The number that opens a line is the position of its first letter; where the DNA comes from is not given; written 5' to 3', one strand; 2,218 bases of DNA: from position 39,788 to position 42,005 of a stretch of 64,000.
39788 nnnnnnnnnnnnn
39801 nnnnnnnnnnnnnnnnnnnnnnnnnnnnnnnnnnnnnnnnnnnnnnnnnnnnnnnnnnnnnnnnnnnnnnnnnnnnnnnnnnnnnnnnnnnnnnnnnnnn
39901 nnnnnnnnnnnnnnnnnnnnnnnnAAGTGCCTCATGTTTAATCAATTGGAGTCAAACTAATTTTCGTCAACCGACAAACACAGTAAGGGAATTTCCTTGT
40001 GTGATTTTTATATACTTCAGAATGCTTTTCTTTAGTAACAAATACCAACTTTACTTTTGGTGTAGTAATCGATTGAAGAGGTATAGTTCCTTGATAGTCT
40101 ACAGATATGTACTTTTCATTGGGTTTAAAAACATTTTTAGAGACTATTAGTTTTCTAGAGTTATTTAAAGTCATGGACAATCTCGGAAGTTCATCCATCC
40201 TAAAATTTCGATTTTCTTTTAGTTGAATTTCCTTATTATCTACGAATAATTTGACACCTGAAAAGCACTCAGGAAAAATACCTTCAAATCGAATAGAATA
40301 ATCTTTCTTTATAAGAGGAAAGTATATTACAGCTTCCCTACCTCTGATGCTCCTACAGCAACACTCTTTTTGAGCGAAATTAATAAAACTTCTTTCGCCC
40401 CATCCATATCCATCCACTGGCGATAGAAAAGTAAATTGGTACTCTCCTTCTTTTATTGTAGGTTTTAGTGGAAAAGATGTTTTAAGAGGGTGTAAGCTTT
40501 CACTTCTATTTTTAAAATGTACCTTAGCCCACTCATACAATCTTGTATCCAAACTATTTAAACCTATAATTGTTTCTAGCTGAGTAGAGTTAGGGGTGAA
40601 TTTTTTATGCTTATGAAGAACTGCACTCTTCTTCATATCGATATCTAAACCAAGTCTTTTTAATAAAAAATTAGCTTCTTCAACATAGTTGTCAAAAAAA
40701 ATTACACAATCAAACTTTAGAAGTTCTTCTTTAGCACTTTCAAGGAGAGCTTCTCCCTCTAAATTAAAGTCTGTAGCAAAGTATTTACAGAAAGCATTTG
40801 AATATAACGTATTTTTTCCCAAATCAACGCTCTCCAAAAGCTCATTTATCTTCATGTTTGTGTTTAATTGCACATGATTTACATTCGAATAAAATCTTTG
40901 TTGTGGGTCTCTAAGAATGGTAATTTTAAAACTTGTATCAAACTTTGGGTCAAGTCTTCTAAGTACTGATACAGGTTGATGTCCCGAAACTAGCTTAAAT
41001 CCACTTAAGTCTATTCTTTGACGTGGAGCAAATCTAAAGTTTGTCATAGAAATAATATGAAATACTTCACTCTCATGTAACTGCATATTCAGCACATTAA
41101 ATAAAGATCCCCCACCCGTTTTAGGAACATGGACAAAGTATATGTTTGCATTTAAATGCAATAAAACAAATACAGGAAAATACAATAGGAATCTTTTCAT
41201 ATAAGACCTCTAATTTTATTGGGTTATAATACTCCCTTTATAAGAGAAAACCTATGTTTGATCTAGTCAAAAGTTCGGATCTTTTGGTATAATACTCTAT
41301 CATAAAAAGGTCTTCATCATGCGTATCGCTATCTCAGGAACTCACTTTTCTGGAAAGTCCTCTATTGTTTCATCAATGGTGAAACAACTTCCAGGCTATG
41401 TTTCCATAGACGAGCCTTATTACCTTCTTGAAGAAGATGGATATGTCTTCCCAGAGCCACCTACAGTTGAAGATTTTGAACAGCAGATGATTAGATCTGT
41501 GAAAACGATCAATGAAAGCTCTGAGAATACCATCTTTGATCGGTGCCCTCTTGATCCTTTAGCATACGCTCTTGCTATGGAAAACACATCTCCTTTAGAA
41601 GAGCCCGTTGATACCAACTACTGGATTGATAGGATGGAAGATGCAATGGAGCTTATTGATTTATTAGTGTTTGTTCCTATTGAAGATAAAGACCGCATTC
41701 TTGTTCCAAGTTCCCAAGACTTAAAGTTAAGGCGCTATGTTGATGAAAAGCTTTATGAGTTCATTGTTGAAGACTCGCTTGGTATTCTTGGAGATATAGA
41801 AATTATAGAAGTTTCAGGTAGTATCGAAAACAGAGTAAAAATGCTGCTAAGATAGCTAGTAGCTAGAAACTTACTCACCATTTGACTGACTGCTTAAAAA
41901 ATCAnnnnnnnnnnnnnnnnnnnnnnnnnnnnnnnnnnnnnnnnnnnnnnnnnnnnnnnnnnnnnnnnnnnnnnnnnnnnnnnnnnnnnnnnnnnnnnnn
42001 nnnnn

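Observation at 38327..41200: Three-gene cassette of membrane-anchored sulfotransferase-like / glycosyltransferase-like / sulfotransferase-like proteins (Golgi-style glycan-sulfation layout)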

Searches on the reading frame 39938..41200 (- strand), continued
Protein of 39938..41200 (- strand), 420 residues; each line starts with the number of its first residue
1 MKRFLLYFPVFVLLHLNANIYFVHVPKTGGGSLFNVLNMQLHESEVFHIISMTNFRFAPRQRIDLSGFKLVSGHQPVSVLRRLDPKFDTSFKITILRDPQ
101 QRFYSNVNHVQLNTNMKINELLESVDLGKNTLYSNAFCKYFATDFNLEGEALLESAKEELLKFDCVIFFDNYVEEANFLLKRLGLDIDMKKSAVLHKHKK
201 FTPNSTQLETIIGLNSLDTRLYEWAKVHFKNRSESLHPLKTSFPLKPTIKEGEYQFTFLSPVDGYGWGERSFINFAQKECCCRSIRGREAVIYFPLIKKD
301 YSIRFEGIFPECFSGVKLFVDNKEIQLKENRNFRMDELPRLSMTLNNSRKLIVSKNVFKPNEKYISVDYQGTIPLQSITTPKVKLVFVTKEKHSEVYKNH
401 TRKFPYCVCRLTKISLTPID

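Call 59: search_protein_families(library=pfam, proteins=[L007:12621-13454:-, L007:13432-14268:-, L007:14265-15266:-, L007:8803-9984:+, L007:7811-8587:-, L007:6886-7671:-, L021:5250-6062:-, L010:4879-5691:-, L010:725-1600:-, L001:7373-8350:-], max_evalue=0.01)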
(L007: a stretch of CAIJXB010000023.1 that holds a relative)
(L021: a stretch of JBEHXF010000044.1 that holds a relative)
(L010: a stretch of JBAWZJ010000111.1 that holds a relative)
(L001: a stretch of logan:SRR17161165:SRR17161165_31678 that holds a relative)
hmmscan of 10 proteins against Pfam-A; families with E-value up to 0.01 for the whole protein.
L007:12621-13454:- (277 aa): 1 family
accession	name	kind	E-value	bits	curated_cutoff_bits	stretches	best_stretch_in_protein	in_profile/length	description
PF00685.33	Sulfotransfer_1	-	5.2e-09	36.3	22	1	35-205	2-193/255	Sulfotransferase domain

L007:13432-14268:- (278 aa): 1 family
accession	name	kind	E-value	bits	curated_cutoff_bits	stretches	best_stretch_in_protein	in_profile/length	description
PF00685.33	Sulfotransfer_1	-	0.00047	20.1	22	0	23-259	6-243/255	Sulfotransferase domain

L007:14265-15266:- (333 aa): 1 family
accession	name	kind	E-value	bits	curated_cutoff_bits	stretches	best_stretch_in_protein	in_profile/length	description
PF13524.12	Glyco_trans_1_2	-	6.3e-08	33.1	25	1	214-321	39-140/144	Glycosyl transferase-like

L007:8803-9984:+ (393 aa): 9 families
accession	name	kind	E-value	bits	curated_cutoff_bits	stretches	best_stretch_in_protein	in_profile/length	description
PF13191.12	AAA_16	-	3.6e-14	54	32.6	1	18-204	1-167/167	AAA ATPase domain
PF13401.12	AAA_22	-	2.5e-08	34.7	27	1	41-205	4-122/130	AAA domain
PF01637.24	ATPase_2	-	1.1e-05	25.8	33.2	1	39-192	17-136/225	ATPase domain predominantly from Archaea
PF13173.12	AAA_14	-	6.5e-05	23.4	27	1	42-85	2-46/129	AAA domain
PF13245.12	AAA_19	-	0.00026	21.6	25.1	0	37-82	6-52/134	AAA domain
PF25201.1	nSTAND6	-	0.00043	20.8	27.7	1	37-82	13-58/148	Novel STAND NTPase 6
PF10236.15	DAP3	-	0.0011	18.8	23.1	1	37-77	18-58/311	Mitochondrial ribosomal death-associated protein 3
PF07693.20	KAP_NTPase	-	0.0012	18.6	20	1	45-195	23-179/293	KAP family P-loop domain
PF13604.12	AAA_30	-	0.0015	18.8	27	1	42-76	18-52/191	AAA domain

L007:7811-8587:- (258 aa): 1 family
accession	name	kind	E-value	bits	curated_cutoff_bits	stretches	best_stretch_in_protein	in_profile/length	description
PF01391.23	Collagen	-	2.2e-15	56.6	27.2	2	51-108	1-58/60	Collagen triple helix repeat (20 copies)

L007:6886-7671:- (261 aa): 2 families
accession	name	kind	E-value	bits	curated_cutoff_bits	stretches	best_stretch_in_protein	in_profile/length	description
PF01391.23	Collagen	-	5.1e-09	36.2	27.2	1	56-103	6-53/60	Collagen triple helix repeat (20 copies)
PF18573.7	BclA_C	-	1.1e-05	25.7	38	1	126-249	16-123/128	BclA C-terminal domain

L021:5250-6062:- (270 aa): 1 family
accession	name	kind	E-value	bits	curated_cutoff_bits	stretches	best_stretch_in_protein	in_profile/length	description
PF00685.33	Sulfotransfer_1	-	2.1e-09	37.6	22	1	31-193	3-184/255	Sulfotransferase domain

L010:4879-5691:- (270 aa): 2 families
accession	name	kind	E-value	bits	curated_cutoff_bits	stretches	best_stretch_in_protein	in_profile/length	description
PF00685.33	Sulfotransfer_1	-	0.00013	21.9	22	1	32-155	4-139/255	Sulfotransferase domain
PF11782.13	DUF3319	-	0.0067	16.8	25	0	123-176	4-59/89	Protein of unknown function (DUF3319)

L010:725-1600:- (291 aa): 1 family
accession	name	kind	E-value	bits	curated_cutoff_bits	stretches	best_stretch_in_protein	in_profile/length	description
PF04230.19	PS_pyruv_trans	-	3.1e-15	57.3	25.3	1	75-219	66-276/280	Polysaccharide pyruvyl transferase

L001:7373-8350:- (325 aa): 1 family
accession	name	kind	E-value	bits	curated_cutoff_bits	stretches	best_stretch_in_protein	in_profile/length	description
PF24785.1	RXYLT1_C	-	0.00054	19.9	27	1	217-295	62-151/187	RXYLT1 C-terminal domain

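Call 62: search_protein_families(library=pfam, proteins=[L020:7992-9779:-, L020:6214-6993:-, L020:9758-11110:+, L020:7149-7631:+, L020:11107-12243:-, L020:3763-5712:+, L008:3281-4624:+, L011:9184-9885:+, L011:11434-12012:+, L011:7913-9166:+], max_evalue=0.01)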
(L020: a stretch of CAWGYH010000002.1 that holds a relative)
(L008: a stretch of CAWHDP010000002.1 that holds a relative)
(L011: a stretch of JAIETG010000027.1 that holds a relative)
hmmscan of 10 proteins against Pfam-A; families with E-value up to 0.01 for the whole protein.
L020:7992-9779:- (595 aa): 8 families
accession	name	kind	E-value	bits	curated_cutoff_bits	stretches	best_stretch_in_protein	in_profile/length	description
PF01747.23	ATP-sulfurylase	-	2.7e-83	279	24.3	1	165-378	3-211/212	ATP-sulfurylase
PF01583.26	APS_kinase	-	2.9e-58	196.7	21.1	1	386-538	1-152/152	Adenylylsulphate kinase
PF14306.12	PUA_2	-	3.4e-45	153.9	27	1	19-151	23-154/159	PUA-like domain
PF06414.18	Zeta_toxin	-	0.0003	20.7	22.3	1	378-430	9-57/199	Zeta toxin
PF13671.12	AAA_33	-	0.00047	20.9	27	1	390-440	2-46/143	AAA domain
PF00005.33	ABC_tran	-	0.0011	20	25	1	386-444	10-70/137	ABC transporter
PF20720.3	nSTAND3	-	0.0019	18.3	27.2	1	390-432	20-62/155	Novel STAND NTPase 3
PF13238.12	AAA_18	-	0.0026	18.7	29.4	1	390-431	1-32/128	AAA domain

L020:6214-6993:- (259 aa): 1 family
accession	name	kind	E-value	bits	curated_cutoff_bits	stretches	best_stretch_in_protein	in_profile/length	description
PF00685.33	Sulfotransfer_1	-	1.6e-07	31.4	22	1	27-188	2-165/255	Sulfotransferase domain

L020:9758-11110:+ (450 aa): 1 family
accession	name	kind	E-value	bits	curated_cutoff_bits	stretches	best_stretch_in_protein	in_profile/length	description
PF03567.20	Sulfotransfer_2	-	0.0004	21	22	1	78-160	7-117/252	Sulfotransferase family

L020:7149-7631:+ (160 aa): 0 families

L020:11107-12243:- (378 aa): 5 families
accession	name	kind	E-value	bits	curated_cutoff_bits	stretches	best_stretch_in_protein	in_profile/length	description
PF16576.10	HlyD_D23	-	2.6e-18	66.5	30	1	76-295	18-213/214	Barrel-sandwich domain of CusB or HlyD membrane-fusion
PF13437.12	HlyD_3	-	2.1e-08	35.3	22.2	1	190-288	2-101/106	HlyD family secretion protein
PF13533.13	Biotin_lipoyl_2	-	0.001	19.3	29.8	0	82-109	5-32/32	Biotin-lipoyl like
PF09891.15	DUF2118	-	0.005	17.2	20.5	0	84-127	86-129/149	Uncharacterized protein conserved in archaea (DUF2118)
PF00364.28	Biotin_lipoyl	-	0.008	16.4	22.1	0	79-108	44-73/73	Biotin-requiring enzyme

L020:3763-5712:+ (649 aa): 4 families
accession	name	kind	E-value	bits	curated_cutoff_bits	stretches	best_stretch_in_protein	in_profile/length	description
PF00069.31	Pkinase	-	2e-27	96.7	31.7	1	188-400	4-236/263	Protein kinase domain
PF07714.23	PK_Tyr_Ser-Thr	-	2.6e-17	63.4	23.1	1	190-418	6-251/258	Protein tyrosine and serine/threonine kinase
PF17667.7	Pkinase_fungal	-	3.5e-07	29.7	24.1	1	276-362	291-379/387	Fungal protein kinase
PF06293.20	Kdo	-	0.00033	20.6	21.3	1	253-317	99-167/207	Lipopolysaccharide kinase (Kdo/WaaP) family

L008:3281-4624:+ (448 aa): 3 families
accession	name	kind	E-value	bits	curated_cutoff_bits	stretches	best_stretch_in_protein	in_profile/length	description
PF00009.33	GTP_EFTU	-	4e-44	150.9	26.5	1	45-225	4-174/188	Elongation factor Tu GTP binding domain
PF22594.2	GTP-eEF1A_C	-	1.8e-13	51.2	27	1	350-446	1-100/101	GTP-eEF1A C-terminal domain-like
PF01926.29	MMR_HSR1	-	2.3e-08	34.6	21.9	1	102-183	27-113/113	50S ribosome-binding GTPase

L011:9184-9885:+ (233 aa): 1 family
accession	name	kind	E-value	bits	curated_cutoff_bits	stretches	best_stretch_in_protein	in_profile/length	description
PF13578.12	Methyltransf_24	-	0.0087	17.4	26.3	0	66-168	1-104/105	Methyltransferase domain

L011:11434-12012:+ (192 aa): 4 families
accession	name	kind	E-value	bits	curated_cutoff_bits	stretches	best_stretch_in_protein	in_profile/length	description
PF05050.19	Methyltransf_21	-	2.8e-05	24.7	22.7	1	108-185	1-73/173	Methyltransferase FkbM domain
PF01135.25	PCMT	-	8e-05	22.9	20.3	1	92-157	65-127/210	Protein-L-isoaspartate(D-aspartate) O-methyltransferase (PCMT)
PF02475.24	TRM5-TYW2_MTfase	-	0.0049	17.3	28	1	96-172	30-102/164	TRM5/TYW2 methyltransferase domain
PF05575.17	V_cholerae_RfbT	-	0.0071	16.1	27.9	1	91-166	68-142/286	Vibrio cholerae RfbT protein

L011:7913-9166:+ (417 aa): 1 family
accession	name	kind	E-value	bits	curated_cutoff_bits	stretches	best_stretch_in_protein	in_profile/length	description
PF05686.18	Glyco_transf_90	-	2.1e-33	116.3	24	1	93-412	11-324/396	Glycosyl transferase family 90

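Call 84: search_dna_similar(query=window:39938-41200:-, collection=plasmids, mode=protein, max_evalue=0.001, max_rows=10)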
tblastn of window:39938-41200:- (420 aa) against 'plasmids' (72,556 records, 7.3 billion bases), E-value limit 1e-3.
Records with a match: 2; places in all: 2; records where one place covers at least 80% of the query: 0.
Best place of each record, by identity: <60% 2.
By first word of the organism name: Priestia 1; Lichenicola 1.
By predicted mobility (MOB-suite, as given by PLSDB): mobilizable 1; non-mobilizable 1.
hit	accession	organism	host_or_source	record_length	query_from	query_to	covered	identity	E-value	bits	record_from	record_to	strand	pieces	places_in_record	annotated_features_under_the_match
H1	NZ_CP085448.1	Priestia megaterium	single cell,soil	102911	13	241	55%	27.2%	3e-5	54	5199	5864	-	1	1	sulfotransferase family 2 domain-containing protein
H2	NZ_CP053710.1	Lichenicola cladoniae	Cladonia borealis,cell culture,lichen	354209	20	114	23%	34.7%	3e-4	51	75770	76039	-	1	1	sulfotransferase family 2 domain-containing protein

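Call 92: find_encoding_contigs(protein=P0001, flank=10000, max_places=2)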
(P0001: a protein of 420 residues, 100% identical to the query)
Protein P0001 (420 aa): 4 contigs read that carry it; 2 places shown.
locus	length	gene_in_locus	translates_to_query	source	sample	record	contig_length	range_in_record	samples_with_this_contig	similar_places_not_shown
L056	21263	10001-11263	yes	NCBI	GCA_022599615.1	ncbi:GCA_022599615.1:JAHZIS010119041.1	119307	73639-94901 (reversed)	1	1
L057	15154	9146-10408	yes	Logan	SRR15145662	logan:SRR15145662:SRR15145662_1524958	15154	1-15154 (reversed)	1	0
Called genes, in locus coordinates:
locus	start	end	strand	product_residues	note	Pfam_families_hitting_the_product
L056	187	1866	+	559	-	-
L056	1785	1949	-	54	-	-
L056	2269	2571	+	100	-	-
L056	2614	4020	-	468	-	PF00266:Aminotran_5, PF22580:KYNU_C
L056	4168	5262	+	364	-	PF12146:Hydrolase_4, PF00561:Abhydrolase_1, PF12697:Abhydrolase_6 (weak)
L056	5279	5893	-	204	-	PF00440:TetR_N, PF21303:TetR_C_39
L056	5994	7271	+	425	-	PF01494:FAD_binding_3 (weak)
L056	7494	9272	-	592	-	PF00005:ABC_tran, PF00006:ATP-synt_ab (faint), PF02463:SMC_N (faint), PF13175:AAA_15 (faint), PF13555:AAA_29 (faint), PF00004:AAA (faint), PF00005:ABC_tran, PF16326:ABC_tran_CTD, +5 more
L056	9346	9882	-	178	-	PF13521:AAA_28 (weak)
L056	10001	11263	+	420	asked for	-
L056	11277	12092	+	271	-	PF03407:Nucleotid_trans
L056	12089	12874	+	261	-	PF00685:Sulfotransfer_1 (faint)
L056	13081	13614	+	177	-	PF08877:MepB-like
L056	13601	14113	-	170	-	-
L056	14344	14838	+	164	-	PF06445:GyrI-like, PF14526:Cass2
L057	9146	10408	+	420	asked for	-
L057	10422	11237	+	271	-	PF03407:Nucleotid_trans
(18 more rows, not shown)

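Call 93: search_protein_families(library=pfam, proteins=[L002:11278-12735:-], max_evalue=0.01)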
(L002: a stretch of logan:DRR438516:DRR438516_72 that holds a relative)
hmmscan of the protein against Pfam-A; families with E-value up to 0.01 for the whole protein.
L002:11278-12735:- (485 aa): 2 families
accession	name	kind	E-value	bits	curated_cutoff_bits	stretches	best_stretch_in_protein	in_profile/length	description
PF03407.22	Nucleotid_trans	-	4.4e-14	53.4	22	1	66-235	42-208/208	Nucleotide-diphospho-sugar transferase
PF13469.12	Sulfotransfer_3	-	0.0026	18.5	27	0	333-406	127-207/216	Sulfotransferase family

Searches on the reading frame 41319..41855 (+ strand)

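Call 3: search_protein_families(library=pfam, proteins=[window:41319-41855:+], max_evalue=1)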
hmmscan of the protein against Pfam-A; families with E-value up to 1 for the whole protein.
window:41319-41855:+ (178 aa): 5 families
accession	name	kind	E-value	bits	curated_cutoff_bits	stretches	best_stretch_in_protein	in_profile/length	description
PF13521.12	AAA_28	-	5.3e-07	30.4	27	1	2-172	1-164/164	AAA domain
PF13238.12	AAA_18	-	0.0061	17.4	29.4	1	3-85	1-89/128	AAA domain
PF20693.3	YobI-ATPase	-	0.029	14.4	27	1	2-26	16-40/363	YobI-like P-loop NTPase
PF01712.25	dNK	-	0.2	11.8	27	0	56-119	63-129/203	Deoxynucleoside kinase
PF07931.18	CPT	-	0.26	11.6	22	0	3-45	4-40/172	Chloramphenicol phosphotransferase-like protein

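Call 4: search_protein_families(library=ncbifam, proteins=[window:41319-41855:+], max_evalue=1)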
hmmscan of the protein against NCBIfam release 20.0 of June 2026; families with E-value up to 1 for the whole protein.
window:41319-41855:+ (178 aa): 0 families
